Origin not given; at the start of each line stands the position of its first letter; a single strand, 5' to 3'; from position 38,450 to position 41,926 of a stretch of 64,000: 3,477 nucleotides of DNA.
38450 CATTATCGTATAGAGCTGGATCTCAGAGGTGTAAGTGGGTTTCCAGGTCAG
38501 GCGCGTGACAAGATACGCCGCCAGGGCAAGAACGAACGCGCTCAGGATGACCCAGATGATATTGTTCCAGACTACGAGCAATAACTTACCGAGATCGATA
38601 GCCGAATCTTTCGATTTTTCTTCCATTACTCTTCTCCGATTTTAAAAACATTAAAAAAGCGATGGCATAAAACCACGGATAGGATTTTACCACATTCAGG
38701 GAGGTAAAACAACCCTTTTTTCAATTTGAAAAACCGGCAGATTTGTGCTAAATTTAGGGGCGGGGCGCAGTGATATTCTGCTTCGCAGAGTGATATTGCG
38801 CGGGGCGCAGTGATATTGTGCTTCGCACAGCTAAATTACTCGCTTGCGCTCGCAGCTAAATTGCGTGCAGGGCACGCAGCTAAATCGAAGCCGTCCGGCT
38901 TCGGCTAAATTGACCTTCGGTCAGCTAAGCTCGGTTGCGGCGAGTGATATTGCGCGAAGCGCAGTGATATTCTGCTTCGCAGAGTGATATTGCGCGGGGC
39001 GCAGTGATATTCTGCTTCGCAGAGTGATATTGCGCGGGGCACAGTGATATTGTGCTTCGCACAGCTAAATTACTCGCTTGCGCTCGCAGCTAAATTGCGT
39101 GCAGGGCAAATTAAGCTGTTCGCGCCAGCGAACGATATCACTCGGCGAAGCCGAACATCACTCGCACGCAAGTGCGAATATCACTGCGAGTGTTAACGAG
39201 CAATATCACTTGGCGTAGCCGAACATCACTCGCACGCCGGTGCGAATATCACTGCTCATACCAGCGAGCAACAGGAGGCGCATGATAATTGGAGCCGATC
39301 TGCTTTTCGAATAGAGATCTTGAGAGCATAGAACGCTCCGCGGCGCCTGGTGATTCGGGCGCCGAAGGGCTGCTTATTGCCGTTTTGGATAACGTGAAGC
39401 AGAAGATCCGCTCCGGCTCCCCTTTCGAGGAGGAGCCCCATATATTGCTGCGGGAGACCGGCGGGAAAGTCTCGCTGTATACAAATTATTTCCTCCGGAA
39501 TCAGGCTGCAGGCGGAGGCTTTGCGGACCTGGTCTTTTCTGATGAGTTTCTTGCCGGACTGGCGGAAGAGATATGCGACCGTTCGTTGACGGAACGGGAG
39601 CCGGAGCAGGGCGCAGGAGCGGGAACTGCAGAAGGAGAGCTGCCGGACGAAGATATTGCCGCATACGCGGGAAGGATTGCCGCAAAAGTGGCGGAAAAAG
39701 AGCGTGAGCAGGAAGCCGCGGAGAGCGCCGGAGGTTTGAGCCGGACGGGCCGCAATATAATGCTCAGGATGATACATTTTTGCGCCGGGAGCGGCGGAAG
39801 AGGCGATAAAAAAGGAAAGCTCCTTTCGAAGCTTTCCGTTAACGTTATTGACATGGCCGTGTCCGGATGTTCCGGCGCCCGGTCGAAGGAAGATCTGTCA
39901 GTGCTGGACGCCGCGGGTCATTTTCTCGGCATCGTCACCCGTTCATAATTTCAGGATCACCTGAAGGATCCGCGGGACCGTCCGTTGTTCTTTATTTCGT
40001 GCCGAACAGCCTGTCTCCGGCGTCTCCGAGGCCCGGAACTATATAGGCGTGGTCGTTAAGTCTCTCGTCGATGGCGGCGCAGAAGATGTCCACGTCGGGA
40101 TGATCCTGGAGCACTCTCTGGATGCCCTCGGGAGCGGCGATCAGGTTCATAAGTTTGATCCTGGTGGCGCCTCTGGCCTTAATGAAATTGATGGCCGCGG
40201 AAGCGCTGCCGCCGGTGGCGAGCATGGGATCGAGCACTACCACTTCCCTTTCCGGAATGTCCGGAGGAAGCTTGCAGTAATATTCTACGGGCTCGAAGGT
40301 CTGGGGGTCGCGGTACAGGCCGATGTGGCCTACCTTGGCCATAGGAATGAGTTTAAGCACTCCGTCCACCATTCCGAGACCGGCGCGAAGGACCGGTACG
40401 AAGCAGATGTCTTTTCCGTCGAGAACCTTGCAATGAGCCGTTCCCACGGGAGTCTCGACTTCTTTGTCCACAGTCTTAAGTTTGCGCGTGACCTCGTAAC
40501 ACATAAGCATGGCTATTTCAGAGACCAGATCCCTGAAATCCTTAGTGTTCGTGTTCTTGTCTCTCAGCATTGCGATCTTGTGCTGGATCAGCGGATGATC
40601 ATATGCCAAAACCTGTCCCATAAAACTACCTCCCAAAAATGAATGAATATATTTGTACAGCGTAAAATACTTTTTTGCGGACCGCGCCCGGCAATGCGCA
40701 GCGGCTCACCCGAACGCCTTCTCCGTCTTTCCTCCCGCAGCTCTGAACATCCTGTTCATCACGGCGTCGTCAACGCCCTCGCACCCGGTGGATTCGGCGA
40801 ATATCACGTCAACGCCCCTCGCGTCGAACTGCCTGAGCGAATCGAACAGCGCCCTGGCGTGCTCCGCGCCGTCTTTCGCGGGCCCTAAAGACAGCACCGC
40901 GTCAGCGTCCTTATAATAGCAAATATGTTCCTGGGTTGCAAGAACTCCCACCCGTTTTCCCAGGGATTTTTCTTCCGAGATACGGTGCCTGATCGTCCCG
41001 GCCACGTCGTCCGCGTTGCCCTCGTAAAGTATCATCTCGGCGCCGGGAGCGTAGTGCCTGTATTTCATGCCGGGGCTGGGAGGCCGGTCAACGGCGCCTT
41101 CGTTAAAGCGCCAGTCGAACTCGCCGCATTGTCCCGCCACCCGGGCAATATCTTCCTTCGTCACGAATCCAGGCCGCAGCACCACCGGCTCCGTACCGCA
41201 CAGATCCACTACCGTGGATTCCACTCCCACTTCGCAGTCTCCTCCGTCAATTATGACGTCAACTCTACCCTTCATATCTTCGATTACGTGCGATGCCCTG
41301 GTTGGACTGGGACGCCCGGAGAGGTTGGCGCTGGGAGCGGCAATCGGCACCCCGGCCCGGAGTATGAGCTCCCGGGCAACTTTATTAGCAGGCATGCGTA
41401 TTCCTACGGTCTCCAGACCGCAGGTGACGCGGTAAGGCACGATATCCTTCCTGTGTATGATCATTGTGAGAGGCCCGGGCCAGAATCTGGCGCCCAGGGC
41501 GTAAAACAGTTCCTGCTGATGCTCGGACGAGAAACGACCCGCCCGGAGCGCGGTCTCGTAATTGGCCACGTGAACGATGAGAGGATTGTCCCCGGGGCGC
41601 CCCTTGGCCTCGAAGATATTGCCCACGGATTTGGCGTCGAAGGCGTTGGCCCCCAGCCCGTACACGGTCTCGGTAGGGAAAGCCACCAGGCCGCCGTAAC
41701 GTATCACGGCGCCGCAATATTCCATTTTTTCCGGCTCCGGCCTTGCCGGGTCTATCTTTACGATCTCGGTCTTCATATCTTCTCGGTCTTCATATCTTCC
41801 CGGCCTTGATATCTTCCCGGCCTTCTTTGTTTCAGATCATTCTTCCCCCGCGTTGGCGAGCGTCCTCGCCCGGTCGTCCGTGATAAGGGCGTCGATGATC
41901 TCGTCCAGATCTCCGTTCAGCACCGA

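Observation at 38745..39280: Second large hairpin/octamer array with an internal orientation switch, in the divergent region upstream of the CpsBCD operon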

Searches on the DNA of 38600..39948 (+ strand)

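Call 9: search_rna_families(source=window, start=38600, end=39400, threshold=evalue, max_evalue=1, show_alignments=6)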
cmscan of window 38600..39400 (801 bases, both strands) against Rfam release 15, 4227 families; matches with E-value up to 1: 6.
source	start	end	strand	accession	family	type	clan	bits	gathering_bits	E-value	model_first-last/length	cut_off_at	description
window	38922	38995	+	RF01706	Gut-1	Gene; sRNA;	-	54.2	50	7.7e-10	1-77/77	no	Gut-1 RNA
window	38768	38841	+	RF01706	Gut-1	Gene; sRNA;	-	51.5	50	3.7e-09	1-77/77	no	Gut-1 RNA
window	39002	39075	+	RF01706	Gut-1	Gene; sRNA;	-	48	50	2.9e-08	1-77/77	no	Gut-1 RNA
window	39130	39186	-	RF01706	Gut-1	Gene; sRNA;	-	44.3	50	2.4e-07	1-77/77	no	Gut-1 RNA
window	39198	39277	-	RF01706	Gut-1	Gene; sRNA;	-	36.8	50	1.9e-05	1-77/77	no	Gut-1 RNA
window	38959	39035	+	RF03816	MIR6297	Gene; miRNA;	-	22.5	114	0.17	1-107/107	no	MIR6297 microRNA precursor family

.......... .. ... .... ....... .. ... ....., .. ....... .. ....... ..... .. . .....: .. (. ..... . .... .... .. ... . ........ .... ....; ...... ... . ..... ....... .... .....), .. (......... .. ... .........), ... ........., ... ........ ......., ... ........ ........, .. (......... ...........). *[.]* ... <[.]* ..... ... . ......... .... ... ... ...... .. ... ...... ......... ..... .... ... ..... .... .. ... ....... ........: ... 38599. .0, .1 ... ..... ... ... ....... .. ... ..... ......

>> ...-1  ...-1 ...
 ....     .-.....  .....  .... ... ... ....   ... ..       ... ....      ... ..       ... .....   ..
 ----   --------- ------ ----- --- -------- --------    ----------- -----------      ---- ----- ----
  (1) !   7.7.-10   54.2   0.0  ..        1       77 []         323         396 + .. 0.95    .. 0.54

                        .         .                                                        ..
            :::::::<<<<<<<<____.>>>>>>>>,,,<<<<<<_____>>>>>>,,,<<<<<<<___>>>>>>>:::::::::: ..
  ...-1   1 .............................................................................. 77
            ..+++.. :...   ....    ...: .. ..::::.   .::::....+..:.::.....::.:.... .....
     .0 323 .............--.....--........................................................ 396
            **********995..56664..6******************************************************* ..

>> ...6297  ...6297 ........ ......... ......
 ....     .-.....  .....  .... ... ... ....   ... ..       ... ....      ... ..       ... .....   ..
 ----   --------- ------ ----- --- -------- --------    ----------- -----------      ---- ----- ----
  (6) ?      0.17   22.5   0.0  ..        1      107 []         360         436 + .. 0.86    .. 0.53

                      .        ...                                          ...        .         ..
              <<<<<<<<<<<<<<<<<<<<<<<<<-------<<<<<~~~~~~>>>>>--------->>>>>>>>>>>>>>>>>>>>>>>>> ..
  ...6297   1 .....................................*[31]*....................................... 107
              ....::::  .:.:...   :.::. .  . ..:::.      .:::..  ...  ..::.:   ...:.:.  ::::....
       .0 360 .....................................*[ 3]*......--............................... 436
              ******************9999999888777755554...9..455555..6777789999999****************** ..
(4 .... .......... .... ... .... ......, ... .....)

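Call 75: search_rna_families(sources=[L124, L013, L071, L032, L005, L007, L076, L041, L121, L146], threshold=gathering)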
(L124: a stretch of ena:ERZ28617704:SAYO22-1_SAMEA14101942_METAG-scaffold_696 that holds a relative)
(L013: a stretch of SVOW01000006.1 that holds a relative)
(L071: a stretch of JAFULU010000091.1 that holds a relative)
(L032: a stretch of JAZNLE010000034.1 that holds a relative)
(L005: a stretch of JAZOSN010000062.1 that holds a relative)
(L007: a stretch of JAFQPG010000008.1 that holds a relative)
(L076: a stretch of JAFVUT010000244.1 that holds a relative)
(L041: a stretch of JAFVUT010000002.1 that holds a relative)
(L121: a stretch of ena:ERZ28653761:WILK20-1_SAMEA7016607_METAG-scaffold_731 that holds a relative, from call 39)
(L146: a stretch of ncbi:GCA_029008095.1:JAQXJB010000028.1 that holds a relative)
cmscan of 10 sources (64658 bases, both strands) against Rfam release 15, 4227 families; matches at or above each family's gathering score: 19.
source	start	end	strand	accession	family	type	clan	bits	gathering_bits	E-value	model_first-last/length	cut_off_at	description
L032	1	201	+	RF00010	RNaseP_bact_a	Gene; ribozyme;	CL00002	129.3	100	2.6e-39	147-367/367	5'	Bacterial RNase P class A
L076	625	700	+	RF01706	Gut-1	Gene; sRNA;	-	78.2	50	5.2e-14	1-77/77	no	Gut-1 RNA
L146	441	517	+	RF01706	Gut-1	Gene; sRNA;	-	76.2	50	1.7e-13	1-77/77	no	Gut-1 RNA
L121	5571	5649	+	RF01706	Gut-1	Gene; sRNA;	-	75.9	50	2e-13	1-77/77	no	Gut-1 RNA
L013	1045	1121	+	RF01706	Gut-1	Gene; sRNA;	-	75.1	50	3.3e-13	1-77/77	no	Gut-1 RNA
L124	1275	1351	+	RF01706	Gut-1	Gene; sRNA;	-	70.7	50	4.2e-12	1-77/77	no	Gut-1 RNA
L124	1156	1228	+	RF00005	tRNA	Gene; tRNA;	CL00001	68.8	29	6.9e-13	1-71/71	no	tRNA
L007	1326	1398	+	RF00005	tRNA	Gene; tRNA;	CL00001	67.7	29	1.3e-12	1-71/71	no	tRNA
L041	6406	6483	-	RF01706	Gut-1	Gene; sRNA;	-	67.6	50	2.5e-11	1-77/77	no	Gut-1 RNA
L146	319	392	+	RF00005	tRNA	Gene; tRNA;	CL00001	62.1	29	4.8e-11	1-71/71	no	tRNA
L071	1587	1662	+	RF01706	Gut-1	Gene; sRNA;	-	59.6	50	2.6e-09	1-77/77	no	Gut-1 RNA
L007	1554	1625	+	RF01706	Gut-1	Gene; sRNA;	-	59.2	50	3.3e-09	1-77/77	no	Gut-1 RNA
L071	1474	1547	+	RF00005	tRNA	Gene; tRNA;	CL00001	58.6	29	4.3e-10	1-71/71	no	tRNA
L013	916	999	+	RF00005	tRNA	Gene; tRNA;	CL00001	58.4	29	4.8e-10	1-71/71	no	tRNA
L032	218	296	+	RF01706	Gut-1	Gene; sRNA;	-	56.5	50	1.6e-08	1-77/77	no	Gut-1 RNA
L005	1968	2042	-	RF01706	Gut-1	Gene; sRNA;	-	56.3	50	1.8e-08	1-77/77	no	Gut-1 RNA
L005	2082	2154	-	RF00005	tRNA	Gene; tRNA;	CL00001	55.1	29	3.9e-09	1-71/71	no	tRNA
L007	1435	1516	+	RF00005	tRNA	Gene; tRNA;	CL00001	54.2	29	6.9e-09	1-71/71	no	tRNA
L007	1646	1727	-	RF01706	Gut-1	Gene; sRNA;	-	52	50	2.3e-07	1-77/77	no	Gut-1 RNA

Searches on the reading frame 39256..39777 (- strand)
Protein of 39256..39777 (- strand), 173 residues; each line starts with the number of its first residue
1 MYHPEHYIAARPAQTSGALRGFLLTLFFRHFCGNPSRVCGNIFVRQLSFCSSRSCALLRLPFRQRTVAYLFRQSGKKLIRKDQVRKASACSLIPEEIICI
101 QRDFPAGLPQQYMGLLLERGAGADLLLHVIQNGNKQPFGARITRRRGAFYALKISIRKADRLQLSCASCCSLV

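Call 14: search_protein_families(library=pfam, proteins=[window:39256-39777:-], max_evalue=0.01)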
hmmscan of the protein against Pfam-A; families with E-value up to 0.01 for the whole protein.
window:39256-39777:- (173 aa): 0 families

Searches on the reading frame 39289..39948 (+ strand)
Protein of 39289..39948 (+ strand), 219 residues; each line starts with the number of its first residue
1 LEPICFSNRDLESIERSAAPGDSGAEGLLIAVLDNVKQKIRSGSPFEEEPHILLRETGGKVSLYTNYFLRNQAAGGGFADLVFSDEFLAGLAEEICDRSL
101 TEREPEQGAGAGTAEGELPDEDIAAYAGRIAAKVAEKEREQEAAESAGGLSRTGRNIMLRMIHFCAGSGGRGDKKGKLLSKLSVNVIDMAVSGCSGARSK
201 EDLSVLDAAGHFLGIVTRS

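Call 14: search_protein_families(library=pfam, proteins=[window:39289-39948:+], max_evalue=0.01)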
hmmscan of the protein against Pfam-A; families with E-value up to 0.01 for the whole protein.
window:39289-39948:+ (219 aa): 0 families

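Call 38: find_homologous_proteins(query=window:39289-39948:+, max_evalue=0.001)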
Query window:39289-39948:+ (219 aa): 3 proteins with E <= 0.001 among 1404 candidates.
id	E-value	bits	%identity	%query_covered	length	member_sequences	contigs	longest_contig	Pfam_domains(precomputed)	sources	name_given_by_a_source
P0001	2.4e-135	467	100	100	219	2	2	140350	-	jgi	jgi:hypothetical protein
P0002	1.5e-102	360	82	100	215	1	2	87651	-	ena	-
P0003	2.1e-102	360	80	100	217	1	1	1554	-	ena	-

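Call 39: find_encoding_contigs(protein=P0002, flank=6000, max_places=6)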
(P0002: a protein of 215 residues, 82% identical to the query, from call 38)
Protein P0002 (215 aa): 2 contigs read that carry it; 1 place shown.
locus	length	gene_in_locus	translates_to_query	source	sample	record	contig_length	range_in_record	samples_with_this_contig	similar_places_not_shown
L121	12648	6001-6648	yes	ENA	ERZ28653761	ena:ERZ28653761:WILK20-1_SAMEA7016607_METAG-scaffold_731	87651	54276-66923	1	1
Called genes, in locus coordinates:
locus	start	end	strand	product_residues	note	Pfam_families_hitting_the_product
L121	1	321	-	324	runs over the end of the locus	PF07261:DnaB_2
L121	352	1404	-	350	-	PF04203:Sortase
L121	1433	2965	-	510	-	PF20597:pAdhesive_15, PF12799:LRR_4 (faint)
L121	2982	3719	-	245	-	PF19567:CpsB_CapC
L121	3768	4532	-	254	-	PF09140:MipZ, PF10609:ParA, PF13614:AAA_31, PF01656:CbiA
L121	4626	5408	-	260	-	PF02706:Wzz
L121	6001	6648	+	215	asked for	-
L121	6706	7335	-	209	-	PF14681:UPRTase, PF00156:Pribosyltran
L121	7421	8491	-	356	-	PF01300:Sua5_yciO_yrdC, PF03481:Sua5_C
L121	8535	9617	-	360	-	PF03462:PCRF, PF00472:RF-1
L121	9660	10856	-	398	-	PF01966:HD, PF13286:HD_assoc (weak)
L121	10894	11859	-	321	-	PF01261:AP_endonuc_2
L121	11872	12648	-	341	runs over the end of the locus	PF03462:PCRF, PF00472:RF-1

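Call 40: find_encoding_contigs(protein=P0003, flank=6000, max_places=6)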
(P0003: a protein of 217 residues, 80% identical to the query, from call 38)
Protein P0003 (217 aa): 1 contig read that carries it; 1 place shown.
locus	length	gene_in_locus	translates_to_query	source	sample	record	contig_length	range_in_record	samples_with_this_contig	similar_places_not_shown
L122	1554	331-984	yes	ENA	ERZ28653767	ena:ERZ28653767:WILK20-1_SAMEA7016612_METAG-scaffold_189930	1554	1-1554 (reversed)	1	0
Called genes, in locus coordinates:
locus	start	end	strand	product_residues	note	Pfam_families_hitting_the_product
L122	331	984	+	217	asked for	-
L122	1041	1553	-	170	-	?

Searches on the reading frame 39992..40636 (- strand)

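Call 14: search_protein_families(library=pfam, proteins=[window:39992-40636:-], max_evalue=0.01)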
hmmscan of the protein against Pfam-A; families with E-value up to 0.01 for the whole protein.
window:39992-40636:- (214 aa): 2 families
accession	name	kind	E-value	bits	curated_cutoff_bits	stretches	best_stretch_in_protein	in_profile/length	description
PF14681.12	UPRTase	-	1.7e-79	266.5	27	1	13-213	3-206/206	Uracil phosphoribosyltransferase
PF00156.33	Pribosyltran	-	8.8e-09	35.3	26.3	1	72-176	26-134/158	Phosphoribosyl transferase domain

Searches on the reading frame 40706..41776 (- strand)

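Call 14: search_protein_families(library=pfam, proteins=[window:40706-41776:-], max_evalue=0.01)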
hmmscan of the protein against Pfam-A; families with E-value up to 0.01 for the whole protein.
window:40706-41776:- (356 aa): 2 families
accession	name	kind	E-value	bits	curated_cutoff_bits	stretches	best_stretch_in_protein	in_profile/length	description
PF01300.24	Sua5_yciO_yrdC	-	2.8e-57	193.5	25.1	1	24-203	2-178/178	Telomere recombination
PF03481.19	Sua5_C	-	5.6e-33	114.8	22.9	1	205-348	1-136/136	Threonylcarbamoyl-AMP synthase, C-terminal domain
